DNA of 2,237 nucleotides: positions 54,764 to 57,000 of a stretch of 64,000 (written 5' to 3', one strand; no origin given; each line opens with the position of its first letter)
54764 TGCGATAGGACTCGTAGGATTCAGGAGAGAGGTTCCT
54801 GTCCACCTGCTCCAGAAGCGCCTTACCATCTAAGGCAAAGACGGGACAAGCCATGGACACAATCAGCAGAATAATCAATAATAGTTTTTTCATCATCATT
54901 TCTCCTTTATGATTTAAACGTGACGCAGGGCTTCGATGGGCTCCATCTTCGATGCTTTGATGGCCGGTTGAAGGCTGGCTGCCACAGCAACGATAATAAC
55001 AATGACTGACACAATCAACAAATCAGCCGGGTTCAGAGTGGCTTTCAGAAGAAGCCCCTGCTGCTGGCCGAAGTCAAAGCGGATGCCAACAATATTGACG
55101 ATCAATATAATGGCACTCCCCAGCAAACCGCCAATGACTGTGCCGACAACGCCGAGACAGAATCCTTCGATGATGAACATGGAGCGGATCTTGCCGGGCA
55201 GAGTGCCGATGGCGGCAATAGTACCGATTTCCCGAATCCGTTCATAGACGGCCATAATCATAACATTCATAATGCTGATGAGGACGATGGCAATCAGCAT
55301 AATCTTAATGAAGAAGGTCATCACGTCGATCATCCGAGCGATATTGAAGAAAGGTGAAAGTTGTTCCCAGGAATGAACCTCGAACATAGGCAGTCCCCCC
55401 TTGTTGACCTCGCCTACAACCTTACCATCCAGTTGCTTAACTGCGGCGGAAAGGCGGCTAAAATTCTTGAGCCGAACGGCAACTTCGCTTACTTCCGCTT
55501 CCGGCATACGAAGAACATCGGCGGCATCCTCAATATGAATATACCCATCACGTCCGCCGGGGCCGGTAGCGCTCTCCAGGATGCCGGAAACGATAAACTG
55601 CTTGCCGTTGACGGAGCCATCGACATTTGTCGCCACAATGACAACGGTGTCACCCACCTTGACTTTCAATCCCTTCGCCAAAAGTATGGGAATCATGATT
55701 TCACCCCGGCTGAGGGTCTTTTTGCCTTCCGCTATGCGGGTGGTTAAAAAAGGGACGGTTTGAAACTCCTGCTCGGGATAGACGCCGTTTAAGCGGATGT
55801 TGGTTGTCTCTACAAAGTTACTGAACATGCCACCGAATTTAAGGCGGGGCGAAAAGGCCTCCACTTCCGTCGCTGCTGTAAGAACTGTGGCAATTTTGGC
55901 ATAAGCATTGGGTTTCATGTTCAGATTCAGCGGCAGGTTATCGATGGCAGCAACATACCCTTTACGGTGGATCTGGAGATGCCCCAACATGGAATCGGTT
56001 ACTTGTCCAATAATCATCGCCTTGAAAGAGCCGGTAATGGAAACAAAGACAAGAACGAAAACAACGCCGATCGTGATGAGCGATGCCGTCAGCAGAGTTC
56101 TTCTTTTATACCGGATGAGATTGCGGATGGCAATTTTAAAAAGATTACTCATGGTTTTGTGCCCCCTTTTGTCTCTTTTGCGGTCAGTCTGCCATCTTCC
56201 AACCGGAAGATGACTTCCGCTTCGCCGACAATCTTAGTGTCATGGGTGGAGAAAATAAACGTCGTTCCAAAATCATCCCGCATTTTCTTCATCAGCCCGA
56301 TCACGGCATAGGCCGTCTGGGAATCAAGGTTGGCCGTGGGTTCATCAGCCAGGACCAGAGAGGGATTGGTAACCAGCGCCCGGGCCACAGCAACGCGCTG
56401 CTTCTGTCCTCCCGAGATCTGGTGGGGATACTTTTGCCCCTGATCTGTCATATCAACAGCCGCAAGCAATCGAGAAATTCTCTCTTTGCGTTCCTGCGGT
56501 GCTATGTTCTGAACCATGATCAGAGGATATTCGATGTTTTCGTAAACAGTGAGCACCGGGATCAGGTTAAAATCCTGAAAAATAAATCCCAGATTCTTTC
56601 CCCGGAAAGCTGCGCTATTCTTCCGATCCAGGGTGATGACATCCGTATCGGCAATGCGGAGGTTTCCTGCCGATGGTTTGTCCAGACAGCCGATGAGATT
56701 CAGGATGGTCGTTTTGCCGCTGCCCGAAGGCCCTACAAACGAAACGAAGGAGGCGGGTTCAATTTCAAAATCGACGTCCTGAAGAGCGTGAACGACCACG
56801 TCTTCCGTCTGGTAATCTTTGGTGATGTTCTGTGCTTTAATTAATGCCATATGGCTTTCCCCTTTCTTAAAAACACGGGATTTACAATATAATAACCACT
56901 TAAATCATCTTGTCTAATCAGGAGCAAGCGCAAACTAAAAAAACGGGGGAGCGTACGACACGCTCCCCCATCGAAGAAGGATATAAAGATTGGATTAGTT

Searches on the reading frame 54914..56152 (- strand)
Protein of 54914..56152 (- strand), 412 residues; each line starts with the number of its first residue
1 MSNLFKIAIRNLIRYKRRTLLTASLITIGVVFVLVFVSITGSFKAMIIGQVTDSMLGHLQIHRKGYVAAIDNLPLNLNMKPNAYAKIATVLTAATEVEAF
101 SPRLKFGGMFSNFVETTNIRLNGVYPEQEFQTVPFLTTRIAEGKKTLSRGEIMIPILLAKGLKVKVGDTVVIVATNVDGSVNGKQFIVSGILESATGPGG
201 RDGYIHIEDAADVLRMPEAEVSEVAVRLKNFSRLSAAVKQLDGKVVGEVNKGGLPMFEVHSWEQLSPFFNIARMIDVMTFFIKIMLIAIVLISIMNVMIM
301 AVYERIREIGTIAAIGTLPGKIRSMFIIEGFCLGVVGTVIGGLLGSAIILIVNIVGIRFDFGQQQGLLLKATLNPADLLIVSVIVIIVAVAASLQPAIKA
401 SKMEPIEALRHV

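Call 37: search_protein_families(library=ncbifam, proteins=[window:54914-56152:-], max_evalue=0.00001)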
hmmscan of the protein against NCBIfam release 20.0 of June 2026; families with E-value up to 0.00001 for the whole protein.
window:54914-56152:- (412 aa): 8 families
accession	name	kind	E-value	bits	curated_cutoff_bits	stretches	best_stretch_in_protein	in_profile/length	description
TIGR02212.1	lolCE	equivalog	3.2e-35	121.8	362.45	1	20-410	25-409/411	lipoprotein-releasing ABC transporter permease subunit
NF008357.0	PRK11146.1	exception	1.1e-20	73.8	439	1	78-409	72-411/414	lipoprotein-releasing ABC transporter permease subunit LolE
TIGR02213.1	lolE_release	exception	1.8e-19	69.9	540.35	1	82-409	73-408/411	lipoprotein-releasing ABC transporter permease subunit LolE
NF008076.0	PRK10814.1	exception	8.6e-13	48.1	473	1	123-411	116-398/399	lipoprotein-releasing ABC transporter permease subunit LolC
TIGR03434.1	ADOP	subfamily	9.4e-13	47.2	622.3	1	246-411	648-802/803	ADOP family duplicated permease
NF007826.0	PRK10535.1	equivalog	1.6e-09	36.6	966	1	278-409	521-645/648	macrolide ABC transporter ATP-binding protein/permease MacB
NF038347.1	FtsX_Gpos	exception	3.9e-07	29.7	225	1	261-390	156-278/296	permease-like cell division protein FtsX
NF038346.1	FtsX_actino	exception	5.2e-07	29.3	250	1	263-397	167-298/308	permease-like cell division protein FtsX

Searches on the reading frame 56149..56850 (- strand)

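Call 37: search_protein_families(library=ncbifam, proteins=[window:56149-56850:-], max_evalue=0.00001)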
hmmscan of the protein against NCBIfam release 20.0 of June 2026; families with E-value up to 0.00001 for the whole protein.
window:56149-56850:- (233 aa): 187 families (the best 25 are shown)
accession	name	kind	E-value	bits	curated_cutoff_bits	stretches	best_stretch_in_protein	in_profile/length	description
TIGR02211.1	LolD_lipo_ex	equivalog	2.1e-64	217.1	307.75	1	3-223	1-220/221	lipoprotein-releasing ABC transporter ATP-binding protein LolD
TIGR02982.1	heterocyst_DevA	subfamily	8.8e-63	211.8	295.8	1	4-222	2-219/220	ABC exporter ATP-binding subunit, DevA family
NF038007.1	ABC_ATP_DarD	equivalog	2.5e-61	206.9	375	1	4-222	2-218/218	darobactin export ABC transporter ATP-binding protein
TIGR02673.1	FtsE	equivalog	2e-58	197.6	264.85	1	4-219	2-212/214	cell division ATP-binding protein FtsE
NF007826.0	PRK10535.1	equivalog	6e-57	193.3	966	1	2-226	3-225/648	macrolide ABC transporter ATP-binding protein/permease MacB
TIGR03608.1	L_ocin_972_ABC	subfamily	4.1e-55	186.5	254.85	1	7-215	2-204/206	putative bacteriocin export ABC transporter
NF008639.0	PRK11629.1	equivalog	7.1e-55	186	360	1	2-227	5-229/234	lipoprotein-releasing ABC transporter ATP-binding protein LolD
NF040933.2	ABC_arch_GlcV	equivalog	2.1e-50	171.6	450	1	4-206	3-203/357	glucose ABC transporter ATP-binding protein GlcV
TIGR03265.1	PhnT2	equivalog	2.4e-50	171.8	457.7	1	3-205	4-195/353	putative 2-aminoethylphosphonate ABC transporter ATP-binding protein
NF007879.0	PRK10584.1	equivalog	8.6e-49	166.3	336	1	6-223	9-225/228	putative ABC transporter ATP-binding protein YbbA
TIGR00968.1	3a0106s01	subfamily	1.4e-46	159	342.75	1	5-223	2-210/237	sulfate ABC transporter ATP-binding protein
TIGR02315.1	ABC_phnC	equivalog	1e-45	156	266.1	1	4-220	2-222/243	phosphonate ABC transporter ATP-binding protein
TIGR02769.1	nickel_nikE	equivalog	5.3e-45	154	332.55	1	3-226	2-233/265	nickel import ATP-binding protein NikE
TIGR02314.1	ABC_MetN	equivalog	1.1e-44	152.9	499.7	1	3-227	1-224/343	methionine ABC transporter ATP-binding protein MetN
NF007739.0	PRK10419.1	subfamily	2.7e-44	151.7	354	1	1-224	1-232/268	nickel ABC transporter ATP-binding protein NikE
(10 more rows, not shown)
